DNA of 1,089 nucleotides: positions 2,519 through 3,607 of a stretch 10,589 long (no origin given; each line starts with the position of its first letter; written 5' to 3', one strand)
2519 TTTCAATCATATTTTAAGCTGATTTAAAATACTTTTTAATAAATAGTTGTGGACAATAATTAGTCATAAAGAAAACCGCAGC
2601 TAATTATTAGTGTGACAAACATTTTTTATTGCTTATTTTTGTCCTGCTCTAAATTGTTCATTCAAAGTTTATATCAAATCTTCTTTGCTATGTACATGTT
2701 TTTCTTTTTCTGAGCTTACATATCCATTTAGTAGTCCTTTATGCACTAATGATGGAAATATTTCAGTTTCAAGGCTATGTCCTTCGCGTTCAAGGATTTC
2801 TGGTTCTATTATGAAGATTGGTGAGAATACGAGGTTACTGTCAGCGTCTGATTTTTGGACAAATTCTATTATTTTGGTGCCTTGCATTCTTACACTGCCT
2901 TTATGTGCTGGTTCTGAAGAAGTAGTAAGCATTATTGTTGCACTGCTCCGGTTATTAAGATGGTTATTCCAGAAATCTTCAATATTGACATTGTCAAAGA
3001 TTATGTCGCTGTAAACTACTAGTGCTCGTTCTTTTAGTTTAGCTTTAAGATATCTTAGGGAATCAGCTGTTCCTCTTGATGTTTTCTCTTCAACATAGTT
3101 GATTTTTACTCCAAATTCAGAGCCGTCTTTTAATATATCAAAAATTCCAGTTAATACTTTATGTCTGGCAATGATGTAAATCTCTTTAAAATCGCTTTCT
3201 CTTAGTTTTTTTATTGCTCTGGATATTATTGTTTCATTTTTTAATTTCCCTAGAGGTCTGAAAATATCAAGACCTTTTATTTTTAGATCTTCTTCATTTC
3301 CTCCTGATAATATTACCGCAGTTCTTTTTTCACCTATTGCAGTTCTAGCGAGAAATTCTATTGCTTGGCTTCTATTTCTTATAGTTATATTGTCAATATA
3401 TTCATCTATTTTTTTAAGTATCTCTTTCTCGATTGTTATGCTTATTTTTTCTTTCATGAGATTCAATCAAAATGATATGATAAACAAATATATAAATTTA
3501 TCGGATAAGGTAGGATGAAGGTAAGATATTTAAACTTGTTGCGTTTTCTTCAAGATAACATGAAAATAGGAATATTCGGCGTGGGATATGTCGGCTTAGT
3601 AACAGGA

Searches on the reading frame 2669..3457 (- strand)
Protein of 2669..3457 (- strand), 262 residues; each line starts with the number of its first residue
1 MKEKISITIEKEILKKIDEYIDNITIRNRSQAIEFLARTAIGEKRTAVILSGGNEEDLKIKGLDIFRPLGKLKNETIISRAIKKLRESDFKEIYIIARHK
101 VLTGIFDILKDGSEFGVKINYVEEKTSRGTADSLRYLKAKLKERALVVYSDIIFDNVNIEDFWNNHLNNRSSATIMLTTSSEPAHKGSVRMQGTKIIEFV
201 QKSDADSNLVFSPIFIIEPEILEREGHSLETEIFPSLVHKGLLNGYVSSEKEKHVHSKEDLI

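Call 3: search_protein_families(library=pfam, proteins=[window:2669-3457:-], max_evalue=1)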
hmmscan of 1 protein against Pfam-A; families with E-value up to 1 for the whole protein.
window:2669-3457:- (262 aa): 6 families
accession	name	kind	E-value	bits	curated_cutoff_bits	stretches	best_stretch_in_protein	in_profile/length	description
PF00483.29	NTP_transferase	-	3.5e-17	63.2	21.2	1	47-230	2-202/245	Nucleotidyl transferase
PF12804.13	NTP_transf_3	-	9.6e-05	23.1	27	1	48-183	2-127/160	MobA-like NTP transferase domain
PF15919.11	HicB_lk_antitox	-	0.029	14.9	27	1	2-37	89-120/123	HicB_like antitoxin of bacterial toxin-antitoxin system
PF01402.27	RHH_1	-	0.15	12.5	20.5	1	5-40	2-36/39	Ribbon-helix-helix protein, copG family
PF23144.1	Fn3_PTPRU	-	0.24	12.1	24.7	1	132-196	75-138/145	Receptor-type tyrosine-protein phosphatase U Fn3 domain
PF19891.5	DUF6364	-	0.3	12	27.3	1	1-55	1-39/70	Family of unknown function (DUF6364)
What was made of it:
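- On NikR family proper: The C-terminus is PF00483 (call 3).
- On RHH antitoxins of type II TA systems: The HicB_lk hit is weak, at E=0.03 (call 3).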

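Call 4: search_protein_families(library=ncbifam, proteins=[window:2669-3457:-], max_evalue=1)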
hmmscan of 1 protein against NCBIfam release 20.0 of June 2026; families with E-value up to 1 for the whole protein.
window:2669-3457:- (262 aa): 21 families
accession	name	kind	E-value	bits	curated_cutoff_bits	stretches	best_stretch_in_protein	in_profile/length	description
TIGR03992.1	Arch_glmU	subfamily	4.6e-20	71.9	292.1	1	46-223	2-174/393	bifunctional sugar-1-phosphate nucleotidylyltransferase/acetyltransferase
NF052502.1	man1P_GTase_Rv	exception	2e-16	59.8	440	1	47-250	3-212/352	mannose-1-phosphate guanylyltransferase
TIGR01208.1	rmlA_long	equivalog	7.9e-16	57.9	320.25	1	47-223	2-180/353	glucose-1-phosphate thymidylyltransferase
NF045761.1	NAMPUrTaseMurU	equivalog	3.7e-15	56.4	250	1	47-250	3-205/226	N-acetylmuramate alpha-1-phosphate uridylyltransferase MurU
NF041173.1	Sug_nt_acttase_Thmprot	equivalog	6.4e-12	45.1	600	1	47-223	3-174/405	bifunctional sugar-1-phosphate nucleotidylyltransferase/acetyltransferase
NF041313.1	UDPGP_AglF_Halo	equivalog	5.4e-11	42.4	400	1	47-222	3-179/234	UTP--glucose-1-phosphate uridylyltransferase AglF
TIGR02623.1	G1P_cyt_trans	equivalog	3e-08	33.4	300.25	1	120-247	96-224/255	glucose-1-phosphate cytidylyltransferase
NF049965.1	GlMnHpPGnyltfHddC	equivalog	1.6e-07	31.2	300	1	46-224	2-174/221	D-glycero-D-manno-heptose 1-phosphate guanosyltransferase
TIGR01207.1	rmlA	equivalog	1.7e-07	30.6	360.65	1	48-199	3-156/286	glucose-1-phosphate thymidylyltransferase RfbA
NF012024.0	PRK15480.1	equivalog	1.5e-05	24.3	588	1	45-211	4-173/292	glucose-1-phosphate thymidylyltransferase RfbA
NF041135.1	IPPtranDIPPsyn_Thcocales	equivalog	1.5e-05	24.2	580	1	46-160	2-110/419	bifunctional L-myo-inositol-1-phosphate cytidylyltransferase/CDP-L-myo-inositol myo-inositolphosphotransferase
NF010934.1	PRK14354.1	equivalog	2.6e-05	22.9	450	1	47-207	2-157/447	bifunctional UDP-N-acetylglucosamine diphosphorylase/glucosamine-1-phosphate N-acetyltransferase GlmU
NF010932.0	PRK14352.1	equivalog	3.9e-05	22.5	611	1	46-208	8-169/488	bifunctional UDP-N-acetylglucosamine diphosphorylase/glucosamine-1-phosphate N-acetyltransferase GlmU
TIGR02793.1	nikR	equivalog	0.00019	21.7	175.45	1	4-45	2-43/129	nickel-responsive transcriptional regulator NikR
NF010933.0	PRK14353.1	equivalog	0.0002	20.1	505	1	44-207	5-164/453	bifunctional UDP-N-acetylglucosamine diphosphorylase/glucosamine-1-phosphate N-acetyltransferase GlmU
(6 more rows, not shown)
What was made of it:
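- On Named NTase equivalogs (Arch_glmU, rmlA_long, AglF, MurU, and others): All others are also far below their cut-offs (call 4).
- Checked: The single sequence is weak (RHH_1 E=0.15; NikR models E=2e-4, calls 3-4).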

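Call 5: search_solved_structures(query=window:2669-3457:-, max_evalue=1, show_alignments=3)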
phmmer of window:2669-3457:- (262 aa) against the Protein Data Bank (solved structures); distinct sequences matched with E-value up to 1: 32.
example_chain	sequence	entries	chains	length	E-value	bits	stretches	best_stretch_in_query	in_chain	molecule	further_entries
3hl3_A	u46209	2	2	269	1.1e-09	41.3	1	74-220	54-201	Glucose-1-phosphate thymidylyltransferase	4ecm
7x8j_A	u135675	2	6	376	8e-08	35.2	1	47-238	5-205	Mannose-1-phosphate guanylyltransferase 1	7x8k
8yre_D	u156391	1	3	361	9.1e-08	35.1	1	47-238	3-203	Mannose-1-phosphate guanylyltransferase 1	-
7d72_K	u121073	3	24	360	1.6e-06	31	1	47-243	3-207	Mannose-1-phosphate guanyltransferase beta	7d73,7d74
4y7t_A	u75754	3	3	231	0.00048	22.9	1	47-249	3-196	Nucleotidyl transferase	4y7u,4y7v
1lvw_A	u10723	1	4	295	0.00051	22.8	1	48-223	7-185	glucose-1-phosphate thymidylyltransferase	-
9y3p_I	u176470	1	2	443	0.00085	22.1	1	57-157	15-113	Translation initiation factor eIF2B subunit gamma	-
6caj_J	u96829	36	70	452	0.00088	22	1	57-157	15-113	Translation initiation factor eIF-2B subunit gamma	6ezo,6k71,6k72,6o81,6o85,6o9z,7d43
8x7s_B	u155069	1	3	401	0.0019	20.9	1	43-241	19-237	UTP--glucose-1-phosphate uridylyltransferase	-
1mp3_A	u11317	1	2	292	0.0022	20.7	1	45-222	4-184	GLUCOSE-1-PHOSPHATE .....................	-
3zlk_A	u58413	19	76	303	0.003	20.3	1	41-222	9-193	GLUCOSE-1-PHOSPHATE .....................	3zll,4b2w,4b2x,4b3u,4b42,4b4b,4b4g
4arw_A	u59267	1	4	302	0.0045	19.7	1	43-222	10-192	GLUCOSE-1-PHOSPHATE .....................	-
1h5s_D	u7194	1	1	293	0.0067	19.1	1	45-222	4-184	Glucose-1-phosphate thymidylyltransferase 1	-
1mp5_A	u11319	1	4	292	0.0074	19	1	45-223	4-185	Y177F VARIANT OF S. ENTERICA RmlA BOUND TO UDP-GLUCOSE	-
1fxo_A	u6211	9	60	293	0.0079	18.9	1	44-222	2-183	GLUCOSE-1-PHOSPHATE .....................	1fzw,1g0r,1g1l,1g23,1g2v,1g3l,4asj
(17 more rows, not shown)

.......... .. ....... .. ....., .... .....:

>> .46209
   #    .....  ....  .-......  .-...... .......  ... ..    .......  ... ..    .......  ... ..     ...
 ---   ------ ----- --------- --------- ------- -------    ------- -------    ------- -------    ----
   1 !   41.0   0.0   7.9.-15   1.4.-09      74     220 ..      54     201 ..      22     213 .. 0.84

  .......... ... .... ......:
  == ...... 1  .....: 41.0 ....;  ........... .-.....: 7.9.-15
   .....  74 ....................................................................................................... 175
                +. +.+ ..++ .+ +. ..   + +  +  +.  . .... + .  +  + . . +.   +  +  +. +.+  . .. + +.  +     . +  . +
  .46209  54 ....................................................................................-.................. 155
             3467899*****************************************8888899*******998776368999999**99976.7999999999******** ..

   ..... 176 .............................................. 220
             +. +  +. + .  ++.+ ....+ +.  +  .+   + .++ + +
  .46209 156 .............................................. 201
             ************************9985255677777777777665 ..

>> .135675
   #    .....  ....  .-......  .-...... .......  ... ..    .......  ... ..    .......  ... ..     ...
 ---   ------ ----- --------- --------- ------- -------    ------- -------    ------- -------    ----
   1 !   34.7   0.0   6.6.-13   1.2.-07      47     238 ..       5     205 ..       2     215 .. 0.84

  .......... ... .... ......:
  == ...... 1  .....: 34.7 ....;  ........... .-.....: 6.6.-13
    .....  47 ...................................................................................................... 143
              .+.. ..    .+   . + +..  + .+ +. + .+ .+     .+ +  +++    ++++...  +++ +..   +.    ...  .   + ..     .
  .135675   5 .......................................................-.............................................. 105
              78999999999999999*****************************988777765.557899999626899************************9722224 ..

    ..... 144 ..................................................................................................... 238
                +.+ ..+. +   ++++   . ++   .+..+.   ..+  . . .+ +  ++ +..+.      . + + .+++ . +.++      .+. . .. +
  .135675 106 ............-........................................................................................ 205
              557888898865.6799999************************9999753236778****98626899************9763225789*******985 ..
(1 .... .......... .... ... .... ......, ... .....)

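Call 6: find_homologous_proteins(query=window:2669-3457:-, max_evalue=0.001)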
Query window:2669-3457:- (262 aa): 785 proteins with E <= 0.001 among 1669 candidates; the best 120 are listed.
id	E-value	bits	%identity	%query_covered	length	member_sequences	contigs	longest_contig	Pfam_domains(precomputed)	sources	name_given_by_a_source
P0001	7.6e-162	554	100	100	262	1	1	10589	PF00483.30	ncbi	-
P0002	8.6e-139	479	83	100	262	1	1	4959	PF00483.30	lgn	-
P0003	6.0e-98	345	64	100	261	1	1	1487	PF00483.30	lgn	-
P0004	8.4e-98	345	51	99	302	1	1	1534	PF00483.30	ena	-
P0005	6.0e-95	335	61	99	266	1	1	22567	PF00483.30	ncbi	-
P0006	2.2e-94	333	60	99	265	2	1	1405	PF00483.30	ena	-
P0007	2.8e-93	330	58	99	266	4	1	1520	PF00483.30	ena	-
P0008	4.8e-93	329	59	100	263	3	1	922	PF00483.30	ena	-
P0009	4.9e-93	329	60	99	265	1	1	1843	PF00483.30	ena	-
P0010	1.2e-92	328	58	99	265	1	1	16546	PF00483.30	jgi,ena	-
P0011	1.7e-92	327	59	99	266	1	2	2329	PF00483.30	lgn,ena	-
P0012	1.8e-92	327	58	99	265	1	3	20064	PF00483.30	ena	-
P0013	1.8e-92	327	58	99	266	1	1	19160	PF00483.30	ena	-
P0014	2.4e-92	327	58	100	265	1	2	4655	PF00483.30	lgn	-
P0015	3.1e-92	326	60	100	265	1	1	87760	PF00483.30,PF12804.14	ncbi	-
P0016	3.8e-92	326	59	99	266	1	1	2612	PF00483.30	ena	-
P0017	4.7e-92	326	59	99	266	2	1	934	PF00483.30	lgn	-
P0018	5.1e-92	326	57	100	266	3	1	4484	PF00483.30,PF12804.14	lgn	-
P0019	7.5e-92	325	59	99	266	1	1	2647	PF00483.30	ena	-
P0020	9.1e-92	325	59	99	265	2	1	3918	PF00483.30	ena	-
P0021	1.1e-91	325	58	99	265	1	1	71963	PF00483.30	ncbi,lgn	-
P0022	1.2e-91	324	60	99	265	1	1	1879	PF00483.30,PF12804.14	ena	-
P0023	1.4e-91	324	59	100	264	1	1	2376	PF00483.30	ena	-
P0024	1.5e-91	324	58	99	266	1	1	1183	PF00483.30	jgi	-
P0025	2.0e-91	324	59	100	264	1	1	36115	PF00483.30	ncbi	-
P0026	2.6e-91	323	59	99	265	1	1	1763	PF00483.30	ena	-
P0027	2.7e-91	323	59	99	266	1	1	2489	PF00483.30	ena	-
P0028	2.7e-91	323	59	99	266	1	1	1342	PF00483.30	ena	-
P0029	3.4e-91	323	58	100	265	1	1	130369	PF00483.30,PF12804.14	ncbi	-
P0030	4.2e-91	323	57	100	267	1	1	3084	PF00483.30,PF12804.14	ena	-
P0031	4.2e-91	323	57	99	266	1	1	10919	PF00483.30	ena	-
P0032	4.3e-91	323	58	99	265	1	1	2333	PF00483.30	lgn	-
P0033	4.5e-91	323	58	99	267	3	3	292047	PF00483.30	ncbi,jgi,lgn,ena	-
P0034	5.3e-91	322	59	100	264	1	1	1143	PF00483.30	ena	-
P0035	5.5e-91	322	58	100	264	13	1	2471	PF00483.30,PF12804.14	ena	-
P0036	6.3e-91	322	58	99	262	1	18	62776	PF00483.30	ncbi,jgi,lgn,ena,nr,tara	ncbi:hypothetical protein CMO83_03705 [Candidatus Woesearchaeota archaeon]|nr:hypothetical protein [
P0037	6.5e-91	322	59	100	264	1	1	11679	PF00483.30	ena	-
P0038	6.5e-91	322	58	99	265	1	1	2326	PF00483.30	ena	-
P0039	8.6e-91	322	57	100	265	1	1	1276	PF00483.30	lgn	-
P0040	9.6e-91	321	60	100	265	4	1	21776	PF00483.30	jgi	jgi:NDP-sugar pyrophosphorylase family protein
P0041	9.9e-91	321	58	99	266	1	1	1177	PF00483.30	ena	-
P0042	1.0e-90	321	58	99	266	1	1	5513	PF00483.30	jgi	jgi:mannose-1-phosphate guanylyltransferase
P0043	1.2e-90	321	58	99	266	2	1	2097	PF00483.30,PF12804.14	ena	-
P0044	1.6e-90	321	59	99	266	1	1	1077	PF00483.30,PF12804.14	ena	-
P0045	1.6e-90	321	57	99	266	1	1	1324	PF00483.30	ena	-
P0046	1.7e-90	321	58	100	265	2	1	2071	PF00483.30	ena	-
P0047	1.8e-90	321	58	99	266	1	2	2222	PF00483.30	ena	-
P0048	1.9e-90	321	57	99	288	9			PF00483.30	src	-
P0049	2.1e-90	320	58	100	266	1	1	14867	PF00483.30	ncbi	-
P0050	2.1e-90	320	59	99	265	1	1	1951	PF00483.30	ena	-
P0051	2.3e-90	320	60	100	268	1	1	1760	PF00483.30,PF12804.14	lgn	-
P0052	2.5e-90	320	56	99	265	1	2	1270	PF00483.30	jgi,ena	-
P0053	2.5e-90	320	57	100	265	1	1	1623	PF00483.30,PF12804.14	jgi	jgi:NDP-sugar pyrophosphorylase family protein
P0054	2.9e-90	320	60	99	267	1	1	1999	PF00483.30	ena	-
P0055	2.9e-90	320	59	100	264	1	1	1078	PF00483.30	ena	-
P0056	3.0e-90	320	57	99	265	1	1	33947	PF00483.30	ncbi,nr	ncbi:hypothetical protein HYX05_02435 [Candidatus Woesearchaeota archaeon]|nr:hypothetical protein [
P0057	3.2e-90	320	58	99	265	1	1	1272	PF00483.30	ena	-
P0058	3.3e-90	320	58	99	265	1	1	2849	PF00483.30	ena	-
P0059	3.3e-90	320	58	99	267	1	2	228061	PF00483.30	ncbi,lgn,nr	ncbi:hypothetical protein HYX02_00895 [Candidatus Woesearchaeota archaeon]|nr:hypothetical protein [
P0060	3.5e-90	320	58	99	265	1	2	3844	PF00483.30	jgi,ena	-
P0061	3.9e-90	320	59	99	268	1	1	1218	PF00483.30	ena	-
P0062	4.2e-90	319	57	99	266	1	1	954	PF00483.30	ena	-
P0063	4.2e-90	319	58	99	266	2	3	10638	PF00483.30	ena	-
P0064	4.5e-90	319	57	100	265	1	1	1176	PF00483.30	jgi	jgi:NDP-sugar pyrophosphorylase family protein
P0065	4.6e-90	319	58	99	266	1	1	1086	PF00483.30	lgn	-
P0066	4.6e-90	319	58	99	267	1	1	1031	PF00483.30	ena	-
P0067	4.7e-90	319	58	98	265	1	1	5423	PF00483.30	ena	-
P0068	5.1e-90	319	57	99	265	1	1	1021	PF00483.30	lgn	-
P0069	6.0e-90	319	57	99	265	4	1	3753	PF00483.30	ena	-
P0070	6.1e-90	319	57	99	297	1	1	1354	PF00483.30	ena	-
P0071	6.2e-90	319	57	100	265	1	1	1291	PF00483.30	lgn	-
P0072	6.3e-90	319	57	99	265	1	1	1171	PF00483.30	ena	-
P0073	6.5e-90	319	58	99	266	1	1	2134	PF00483.30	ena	-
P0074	6.5e-90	319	58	99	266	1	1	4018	PF00483.30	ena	-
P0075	6.8e-90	319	60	99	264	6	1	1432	PF00483.30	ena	-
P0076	6.9e-90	319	58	99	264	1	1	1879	PF00483.30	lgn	-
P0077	7.0e-90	319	59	99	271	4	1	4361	PF00483.30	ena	-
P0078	8.6e-90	318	58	99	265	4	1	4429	PF00483.30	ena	-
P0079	8.8e-90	318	57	99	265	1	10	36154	PF00483.30,PF12804.14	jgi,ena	-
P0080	8.8e-90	318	58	99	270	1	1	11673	PF00483.30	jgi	jgi:NDP-sugar pyrophosphorylase family protein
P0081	9.2e-90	318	56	99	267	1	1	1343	PF00483.30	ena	-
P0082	9.6e-90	318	56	99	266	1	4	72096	PF00483.30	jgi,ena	-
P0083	9.6e-90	318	58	99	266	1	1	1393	PF00483.30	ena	-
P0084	1.1e-89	318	58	99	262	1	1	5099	PF00483.30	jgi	jgi:NDP-sugar pyrophosphorylase family protein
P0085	1.2e-89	318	59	100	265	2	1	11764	PF00483.30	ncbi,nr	ncbi:MAG: sugar phosphate nucleotidyltransferase [Candidatus Nanoarchaeia archaeon]|nr:sugar phospha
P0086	1.2e-89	318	57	99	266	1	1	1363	PF00483.30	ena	-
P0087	1.3e-89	318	57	99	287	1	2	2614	PF00483.30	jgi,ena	-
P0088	1.3e-89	318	58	99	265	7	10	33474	PF00483.30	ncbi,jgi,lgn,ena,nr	ncbi:hypothetical protein J4448_06095 [Candidatus Woesearchaeota archaeon]|nr:hypothetical protein [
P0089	1.3e-89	318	57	99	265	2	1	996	PF00483.30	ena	-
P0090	1.4e-89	318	56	99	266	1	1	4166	PF00483.30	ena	-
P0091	1.4e-89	318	56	99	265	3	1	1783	PF00483.30,PF12804.14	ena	-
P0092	1.4e-89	318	57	99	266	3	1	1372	PF00483.30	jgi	jgi:NDP-sugar pyrophosphorylase family protein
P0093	1.6e-89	318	59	99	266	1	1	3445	PF00483.30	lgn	-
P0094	1.6e-89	317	57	99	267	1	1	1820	PF00483.30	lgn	-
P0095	1.9e-89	317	57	99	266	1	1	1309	PF00483.30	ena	-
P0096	1.9e-89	317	59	100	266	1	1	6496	PF00483.30,PF12804.14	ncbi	-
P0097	2.1e-89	317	57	99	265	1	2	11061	PF00483.30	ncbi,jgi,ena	-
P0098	2.3e-89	317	58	99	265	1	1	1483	PF00483.30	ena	-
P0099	2.4e-89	317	56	100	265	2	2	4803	PF00483.30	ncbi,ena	-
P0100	2.5e-89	317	57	100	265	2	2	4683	PF00483.30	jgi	-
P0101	2.6e-89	317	57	99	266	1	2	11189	PF00483.30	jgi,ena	-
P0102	2.9e-89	317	58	99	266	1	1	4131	PF00483.30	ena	-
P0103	3.1e-89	317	56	99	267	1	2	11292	PF00483.30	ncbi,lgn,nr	ncbi:hypothetical protein HYX01_04570 [Candidatus Woesearchaeota archaeon]|nr:hypothetical protein [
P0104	3.1e-89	317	57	99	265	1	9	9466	PF00483.30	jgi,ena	-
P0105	3.2e-89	317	57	99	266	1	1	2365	PF00483.30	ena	-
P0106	3.3e-89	316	58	100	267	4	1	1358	PF00483.30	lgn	-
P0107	3.4e-89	316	57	99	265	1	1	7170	PF00483.30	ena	-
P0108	3.4e-89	316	58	99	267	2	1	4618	PF00483.30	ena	-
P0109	3.5e-89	316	58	99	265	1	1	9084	PF00483.30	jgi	jgi:NDP-sugar pyrophosphorylase family protein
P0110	3.7e-89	316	58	99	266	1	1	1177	PF00483.30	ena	-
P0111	4.0e-89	316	57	99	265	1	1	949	PF00483.30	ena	-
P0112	4.0e-89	316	58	99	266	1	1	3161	PF00483.30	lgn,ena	-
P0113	4.1e-89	316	59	99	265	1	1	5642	PF00483.30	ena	-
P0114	4.5e-89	316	58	99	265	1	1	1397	PF00483.30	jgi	jgi:NDP-sugar pyrophosphorylase family protein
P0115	4.6e-89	316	57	99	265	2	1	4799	PF00483.30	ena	-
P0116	5.2e-89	316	56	99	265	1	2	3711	PF00483.30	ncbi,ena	-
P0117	5.9e-89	316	57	100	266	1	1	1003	PF00483.30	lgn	-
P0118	5.9e-89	316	57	99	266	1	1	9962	PF00483.30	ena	-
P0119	6.1e-89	316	58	99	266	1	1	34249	PF00483.30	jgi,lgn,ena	-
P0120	6.2e-89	316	58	100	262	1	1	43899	PF00483.30,PF12804.14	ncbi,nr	ncbi:NTP transferase domain-containing protein [Candidatus Woesearchaeota archaeon]|nr:NTP transfera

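Call 11: find_encoding_contigs(protein=P0033, flank=8000, max_places=2)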
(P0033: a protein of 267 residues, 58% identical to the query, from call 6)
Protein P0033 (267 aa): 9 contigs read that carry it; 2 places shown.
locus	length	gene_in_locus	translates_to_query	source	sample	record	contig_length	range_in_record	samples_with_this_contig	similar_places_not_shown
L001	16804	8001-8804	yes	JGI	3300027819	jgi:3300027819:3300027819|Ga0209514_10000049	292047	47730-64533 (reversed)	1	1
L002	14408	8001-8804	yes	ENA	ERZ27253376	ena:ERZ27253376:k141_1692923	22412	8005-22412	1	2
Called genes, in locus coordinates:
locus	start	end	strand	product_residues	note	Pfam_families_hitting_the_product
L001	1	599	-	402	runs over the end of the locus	PF13439:Glyco_transf_4, PF13477:Glyco_trans_4_2, PF13579:Glyco_trans_4_4, PF20706:GT4-conflict (weak), PF00534:Glycos_transf_1, PF13692:Glyco_trans_1_4, PF13524:Glyco_trans_1_2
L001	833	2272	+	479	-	PF01943:Polysacc_synt, PF13440:Polysacc_synt_3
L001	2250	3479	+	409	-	-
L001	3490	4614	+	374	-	-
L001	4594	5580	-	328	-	PF01073:3Beta_HSD, PF01370:Epimerase, PF02719:Polysacc_synt_2 (faint), PF07993:NAD_binding_4 (faint), PF16363:GDP_Man_Dehyd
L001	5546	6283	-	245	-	PF00483:NTP_transferase, PF01128:IspD, PF12804:NTP_transf_3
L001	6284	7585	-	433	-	PF02737:3HCDH_N (faint), PF03446:NAD_binding_2 (faint), PF03721:UDPG_MGDP_dh_N, PF03807:F420_oxidored (faint), PF00984:UDPG_MGDP_dh, PF03720:UDPG_MGDP_dh_C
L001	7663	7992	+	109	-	-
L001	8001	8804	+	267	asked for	PF00483:NTP_transferase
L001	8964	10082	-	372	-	PF05833:NFACT_N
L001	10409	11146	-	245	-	PF01963:TraB_PrgY_gumN, PF18950:DUF5694 (faint)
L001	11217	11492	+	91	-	PF05239:PRC (weak)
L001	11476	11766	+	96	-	-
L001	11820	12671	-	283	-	PF02661:Fic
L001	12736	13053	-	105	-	-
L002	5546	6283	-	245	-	PF00483:NTP_transferase, PF01128:IspD, PF12804:NTP_transf_3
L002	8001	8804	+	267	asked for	PF00483:NTP_transferase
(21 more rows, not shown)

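Call 12: find_encoding_contigs(protein=P0059, flank=6000, max_places=1)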
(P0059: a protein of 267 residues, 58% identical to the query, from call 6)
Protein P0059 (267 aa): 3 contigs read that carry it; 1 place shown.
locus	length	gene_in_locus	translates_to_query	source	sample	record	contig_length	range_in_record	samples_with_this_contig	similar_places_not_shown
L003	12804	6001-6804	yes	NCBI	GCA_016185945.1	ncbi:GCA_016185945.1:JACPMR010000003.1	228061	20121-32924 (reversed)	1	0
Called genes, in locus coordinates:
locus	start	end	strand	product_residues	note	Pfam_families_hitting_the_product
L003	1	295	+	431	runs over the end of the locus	-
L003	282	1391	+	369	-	-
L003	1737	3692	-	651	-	PF01073:3Beta_HSD (faint), PF01370:Epimerase, PF02719:Polysacc_synt_2 (faint), PF16363:GDP_Man_Dehyd, PF14528:LAGLIDADG_3 (faint), PF01370:Epimerase, PF16363:GDP_Man_Dehyd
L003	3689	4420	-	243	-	PF00483:NTP_transferase, PF01128:IspD (weak), PF12804:NTP_transf_3, PF02348:CTP_transf_3 (weak)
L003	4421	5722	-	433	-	PF01210:NAD_Gly3P_dh_N (faint), PF02558:ApbA (weak), PF02737:3HCDH_N (faint), PF03446:NAD_binding_2 (faint), PF03721:UDPG_MGDP_dh_N, PF03807:F420_oxidored (faint), PF00984:UDPG_MGDP_dh, PF03720:UDPG_MGDP_dh_C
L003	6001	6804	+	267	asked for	PF00483:NTP_transferase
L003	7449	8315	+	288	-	-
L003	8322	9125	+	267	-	-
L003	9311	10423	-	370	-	PF05833:NFACT_N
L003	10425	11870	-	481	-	PF14010:PEPcase_2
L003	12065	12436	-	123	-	PF04126:Cyclophil_like, PF18050:Cyclophil_like2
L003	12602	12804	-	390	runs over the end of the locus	PF00155:Aminotran_1_2, PF01041:DegT_DnrJ_EryC1 (weak)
